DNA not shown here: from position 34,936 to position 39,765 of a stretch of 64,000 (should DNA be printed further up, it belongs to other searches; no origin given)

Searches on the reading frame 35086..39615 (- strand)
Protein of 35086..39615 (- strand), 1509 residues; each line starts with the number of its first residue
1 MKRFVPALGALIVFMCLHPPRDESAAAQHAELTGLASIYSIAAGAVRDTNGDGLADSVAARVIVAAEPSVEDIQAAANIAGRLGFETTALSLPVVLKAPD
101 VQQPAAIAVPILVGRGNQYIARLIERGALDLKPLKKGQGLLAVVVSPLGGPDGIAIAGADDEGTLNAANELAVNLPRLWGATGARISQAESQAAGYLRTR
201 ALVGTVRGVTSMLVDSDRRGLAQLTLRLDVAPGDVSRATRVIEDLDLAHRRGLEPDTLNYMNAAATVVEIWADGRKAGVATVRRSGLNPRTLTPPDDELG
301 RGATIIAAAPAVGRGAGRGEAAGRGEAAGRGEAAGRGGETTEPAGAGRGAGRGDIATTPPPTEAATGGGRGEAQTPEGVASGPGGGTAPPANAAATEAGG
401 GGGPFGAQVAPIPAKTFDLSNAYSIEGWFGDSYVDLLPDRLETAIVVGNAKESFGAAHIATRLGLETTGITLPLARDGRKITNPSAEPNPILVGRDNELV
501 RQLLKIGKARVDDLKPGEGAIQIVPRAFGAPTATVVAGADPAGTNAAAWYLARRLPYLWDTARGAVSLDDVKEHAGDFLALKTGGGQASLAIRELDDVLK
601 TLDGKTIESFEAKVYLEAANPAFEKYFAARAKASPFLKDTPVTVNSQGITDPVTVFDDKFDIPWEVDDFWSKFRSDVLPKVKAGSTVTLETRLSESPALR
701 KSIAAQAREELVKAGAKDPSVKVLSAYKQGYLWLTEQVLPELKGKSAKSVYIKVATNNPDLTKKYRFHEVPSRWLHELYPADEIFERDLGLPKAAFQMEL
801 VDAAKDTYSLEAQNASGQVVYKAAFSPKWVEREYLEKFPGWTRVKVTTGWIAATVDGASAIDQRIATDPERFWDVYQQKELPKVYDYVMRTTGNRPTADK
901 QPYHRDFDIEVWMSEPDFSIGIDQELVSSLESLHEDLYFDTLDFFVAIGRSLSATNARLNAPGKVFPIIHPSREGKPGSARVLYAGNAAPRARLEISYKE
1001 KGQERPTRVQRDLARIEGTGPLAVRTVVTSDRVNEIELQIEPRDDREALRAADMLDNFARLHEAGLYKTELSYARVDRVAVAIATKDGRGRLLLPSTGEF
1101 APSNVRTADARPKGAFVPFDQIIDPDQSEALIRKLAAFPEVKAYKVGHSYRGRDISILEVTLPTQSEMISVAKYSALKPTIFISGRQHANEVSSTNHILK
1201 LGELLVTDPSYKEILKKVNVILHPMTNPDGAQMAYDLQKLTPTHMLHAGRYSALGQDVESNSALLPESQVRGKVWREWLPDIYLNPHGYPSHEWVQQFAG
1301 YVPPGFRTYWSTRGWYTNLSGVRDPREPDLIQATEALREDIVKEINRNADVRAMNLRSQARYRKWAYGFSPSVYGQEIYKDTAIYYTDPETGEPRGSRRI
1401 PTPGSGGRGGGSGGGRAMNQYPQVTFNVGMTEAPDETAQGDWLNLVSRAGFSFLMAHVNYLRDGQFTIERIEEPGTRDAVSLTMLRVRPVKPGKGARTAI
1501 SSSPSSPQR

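Call 46: search_protein_families(library=pfam, proteins=[window:35086-39615:-], max_evalue=0.001)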
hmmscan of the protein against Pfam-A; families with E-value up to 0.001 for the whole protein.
window:35086-39615:- (1509 aa): 2 families
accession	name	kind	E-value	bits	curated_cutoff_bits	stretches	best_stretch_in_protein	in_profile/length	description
PF00246.29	Peptidase_M14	-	3.8e-17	63.2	21.6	1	1130-1256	3-127/286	Zinc carboxypeptidase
PF05124.17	S_layer_C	-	1.7e-08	34.8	23.9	0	467-552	89-174/177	S-layer like family, outer domain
